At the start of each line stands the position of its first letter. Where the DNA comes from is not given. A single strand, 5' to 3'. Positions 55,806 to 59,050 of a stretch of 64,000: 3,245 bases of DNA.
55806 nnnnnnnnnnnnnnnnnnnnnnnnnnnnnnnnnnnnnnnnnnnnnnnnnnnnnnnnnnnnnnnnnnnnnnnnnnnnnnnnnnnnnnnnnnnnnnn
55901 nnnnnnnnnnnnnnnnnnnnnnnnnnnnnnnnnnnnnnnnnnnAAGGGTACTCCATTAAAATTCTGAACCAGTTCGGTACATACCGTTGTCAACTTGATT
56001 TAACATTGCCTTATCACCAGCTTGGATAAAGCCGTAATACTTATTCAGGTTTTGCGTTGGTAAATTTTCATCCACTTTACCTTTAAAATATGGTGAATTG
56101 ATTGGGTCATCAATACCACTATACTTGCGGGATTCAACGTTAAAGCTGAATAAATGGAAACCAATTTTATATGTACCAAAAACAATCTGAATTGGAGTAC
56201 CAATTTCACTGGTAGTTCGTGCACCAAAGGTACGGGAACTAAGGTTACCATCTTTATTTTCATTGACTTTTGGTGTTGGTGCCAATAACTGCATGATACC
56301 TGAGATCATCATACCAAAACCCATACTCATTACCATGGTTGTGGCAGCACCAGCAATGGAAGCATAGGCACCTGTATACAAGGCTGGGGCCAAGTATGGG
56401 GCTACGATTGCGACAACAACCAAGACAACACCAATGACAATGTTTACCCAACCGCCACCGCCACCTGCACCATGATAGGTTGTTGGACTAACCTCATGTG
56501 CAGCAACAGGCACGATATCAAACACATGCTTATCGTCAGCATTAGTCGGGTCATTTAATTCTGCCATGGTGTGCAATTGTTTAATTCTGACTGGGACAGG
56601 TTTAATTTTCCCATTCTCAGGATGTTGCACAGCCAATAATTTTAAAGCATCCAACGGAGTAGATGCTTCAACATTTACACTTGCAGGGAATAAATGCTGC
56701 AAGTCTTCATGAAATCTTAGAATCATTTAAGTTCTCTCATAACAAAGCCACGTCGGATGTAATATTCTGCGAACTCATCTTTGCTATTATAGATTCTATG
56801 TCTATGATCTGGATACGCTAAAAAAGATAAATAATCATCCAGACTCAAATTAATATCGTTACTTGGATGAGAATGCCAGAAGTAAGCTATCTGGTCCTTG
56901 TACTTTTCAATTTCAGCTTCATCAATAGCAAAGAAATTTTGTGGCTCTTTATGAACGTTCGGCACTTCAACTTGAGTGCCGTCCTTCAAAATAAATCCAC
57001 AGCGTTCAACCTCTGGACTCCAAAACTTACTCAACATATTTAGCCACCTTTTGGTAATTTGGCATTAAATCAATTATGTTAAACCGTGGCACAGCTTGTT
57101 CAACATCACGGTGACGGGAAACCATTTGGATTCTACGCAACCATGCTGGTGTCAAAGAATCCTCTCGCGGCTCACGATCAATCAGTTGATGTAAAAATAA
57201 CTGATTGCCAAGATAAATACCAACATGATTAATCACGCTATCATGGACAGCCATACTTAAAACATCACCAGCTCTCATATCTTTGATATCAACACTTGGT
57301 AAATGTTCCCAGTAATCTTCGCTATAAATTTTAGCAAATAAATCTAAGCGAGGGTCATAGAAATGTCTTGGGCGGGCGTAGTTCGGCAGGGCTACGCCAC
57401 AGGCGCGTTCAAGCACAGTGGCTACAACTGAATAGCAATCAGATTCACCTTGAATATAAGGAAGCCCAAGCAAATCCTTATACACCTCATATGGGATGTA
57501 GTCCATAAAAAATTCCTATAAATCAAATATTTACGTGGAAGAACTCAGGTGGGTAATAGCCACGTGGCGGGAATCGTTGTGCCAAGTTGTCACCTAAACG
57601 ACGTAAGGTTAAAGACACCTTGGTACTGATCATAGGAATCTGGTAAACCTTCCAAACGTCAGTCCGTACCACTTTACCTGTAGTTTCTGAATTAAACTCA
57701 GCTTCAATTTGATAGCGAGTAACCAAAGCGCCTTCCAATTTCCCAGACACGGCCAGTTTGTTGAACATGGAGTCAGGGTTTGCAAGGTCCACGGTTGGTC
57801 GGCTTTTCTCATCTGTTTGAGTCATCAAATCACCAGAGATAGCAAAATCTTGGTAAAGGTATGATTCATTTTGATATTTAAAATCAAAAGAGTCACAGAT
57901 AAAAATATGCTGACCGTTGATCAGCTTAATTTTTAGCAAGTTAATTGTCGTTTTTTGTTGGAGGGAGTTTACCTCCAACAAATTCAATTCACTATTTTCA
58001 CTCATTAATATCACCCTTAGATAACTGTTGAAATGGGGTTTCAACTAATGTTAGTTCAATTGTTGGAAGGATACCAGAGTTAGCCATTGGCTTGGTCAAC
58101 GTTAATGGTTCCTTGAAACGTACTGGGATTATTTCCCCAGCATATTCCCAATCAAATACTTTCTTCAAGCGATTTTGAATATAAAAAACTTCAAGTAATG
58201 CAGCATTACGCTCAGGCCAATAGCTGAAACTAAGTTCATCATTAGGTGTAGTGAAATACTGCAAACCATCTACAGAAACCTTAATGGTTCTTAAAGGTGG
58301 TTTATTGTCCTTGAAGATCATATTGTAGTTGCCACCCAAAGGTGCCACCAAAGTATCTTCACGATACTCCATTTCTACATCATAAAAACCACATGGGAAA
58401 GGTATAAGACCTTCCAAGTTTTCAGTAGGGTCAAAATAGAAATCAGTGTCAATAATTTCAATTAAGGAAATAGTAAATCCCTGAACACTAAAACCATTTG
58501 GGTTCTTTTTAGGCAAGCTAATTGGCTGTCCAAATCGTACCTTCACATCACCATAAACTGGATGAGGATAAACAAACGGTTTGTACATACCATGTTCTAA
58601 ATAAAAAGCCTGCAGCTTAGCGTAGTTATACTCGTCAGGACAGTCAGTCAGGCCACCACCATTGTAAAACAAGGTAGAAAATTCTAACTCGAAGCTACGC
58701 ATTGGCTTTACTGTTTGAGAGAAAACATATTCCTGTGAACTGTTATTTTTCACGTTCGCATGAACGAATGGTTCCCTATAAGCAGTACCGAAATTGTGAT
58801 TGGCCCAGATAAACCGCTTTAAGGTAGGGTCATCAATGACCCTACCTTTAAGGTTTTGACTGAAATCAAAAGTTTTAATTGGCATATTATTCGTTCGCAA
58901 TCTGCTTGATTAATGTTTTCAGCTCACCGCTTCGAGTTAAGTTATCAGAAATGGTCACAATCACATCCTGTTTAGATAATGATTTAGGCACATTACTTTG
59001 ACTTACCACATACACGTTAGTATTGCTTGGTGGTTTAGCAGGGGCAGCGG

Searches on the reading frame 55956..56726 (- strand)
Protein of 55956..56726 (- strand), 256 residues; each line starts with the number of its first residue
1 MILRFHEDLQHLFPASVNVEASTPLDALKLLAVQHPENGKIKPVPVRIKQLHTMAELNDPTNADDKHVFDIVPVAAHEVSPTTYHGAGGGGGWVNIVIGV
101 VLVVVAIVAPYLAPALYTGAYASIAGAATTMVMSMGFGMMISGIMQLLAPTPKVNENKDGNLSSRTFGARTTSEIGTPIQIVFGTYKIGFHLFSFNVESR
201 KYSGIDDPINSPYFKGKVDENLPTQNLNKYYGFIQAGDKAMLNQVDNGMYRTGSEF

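Call 70: search_protein_families(library=phrogs, proteins=[window:55956-56726:-], max_evalue=0.001)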
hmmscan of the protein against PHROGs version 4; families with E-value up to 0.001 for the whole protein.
window:55956-56726:- (256 aa): 2 families
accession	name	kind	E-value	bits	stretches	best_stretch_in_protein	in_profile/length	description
phrog_32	-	tail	1.6e-23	84.4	1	4-201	8-199/203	tail assembly protein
phrog_4554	-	tail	9e-07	30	1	120-200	87-170/205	tail protein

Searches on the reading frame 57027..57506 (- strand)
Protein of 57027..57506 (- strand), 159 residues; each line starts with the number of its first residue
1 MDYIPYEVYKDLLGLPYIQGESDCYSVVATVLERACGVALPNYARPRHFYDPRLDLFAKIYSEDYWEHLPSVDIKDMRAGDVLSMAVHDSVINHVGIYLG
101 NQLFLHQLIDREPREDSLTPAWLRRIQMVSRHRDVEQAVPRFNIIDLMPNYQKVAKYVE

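Call 70: search_protein_families(library=phrogs, proteins=[window:57027-57506:-], max_evalue=0.001)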
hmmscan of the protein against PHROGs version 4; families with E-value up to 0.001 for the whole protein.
window:57027-57506:- (159 aa): 5 families
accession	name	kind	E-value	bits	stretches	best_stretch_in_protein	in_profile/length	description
phrog_2552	-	unknown function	3.2e-23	83.1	1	11-140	2-128/142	-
phrog_30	-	tail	4e-23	83.6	1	11-138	401-525/544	minor tail protein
phrog_329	-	tail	4.9e-08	32.6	1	7-135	540-659/949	minor tail protein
phrog_28576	-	unknown function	3.8e-07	30.7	1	12-137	73-194/399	-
phrog_2134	-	unknown function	2e-06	28.6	1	7-106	12-114/135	-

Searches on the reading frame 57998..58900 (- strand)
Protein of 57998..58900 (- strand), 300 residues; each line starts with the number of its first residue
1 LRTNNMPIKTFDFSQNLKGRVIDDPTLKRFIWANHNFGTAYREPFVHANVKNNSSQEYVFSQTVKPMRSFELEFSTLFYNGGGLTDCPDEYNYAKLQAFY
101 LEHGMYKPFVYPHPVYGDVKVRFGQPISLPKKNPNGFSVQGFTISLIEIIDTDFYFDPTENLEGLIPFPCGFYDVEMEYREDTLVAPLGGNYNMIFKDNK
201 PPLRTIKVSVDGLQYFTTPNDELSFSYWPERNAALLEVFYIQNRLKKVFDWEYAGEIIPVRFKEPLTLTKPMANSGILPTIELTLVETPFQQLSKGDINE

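Call 70: search_protein_families(library=phrogs, proteins=[window:57998-58900:-], max_evalue=0.001)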
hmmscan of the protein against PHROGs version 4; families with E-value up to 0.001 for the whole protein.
window:57998-58900:- (300 aa): 1 family
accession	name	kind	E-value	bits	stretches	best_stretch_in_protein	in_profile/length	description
phrog_34212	-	unknown function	4e-20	73.3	2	30-148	8-132/134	-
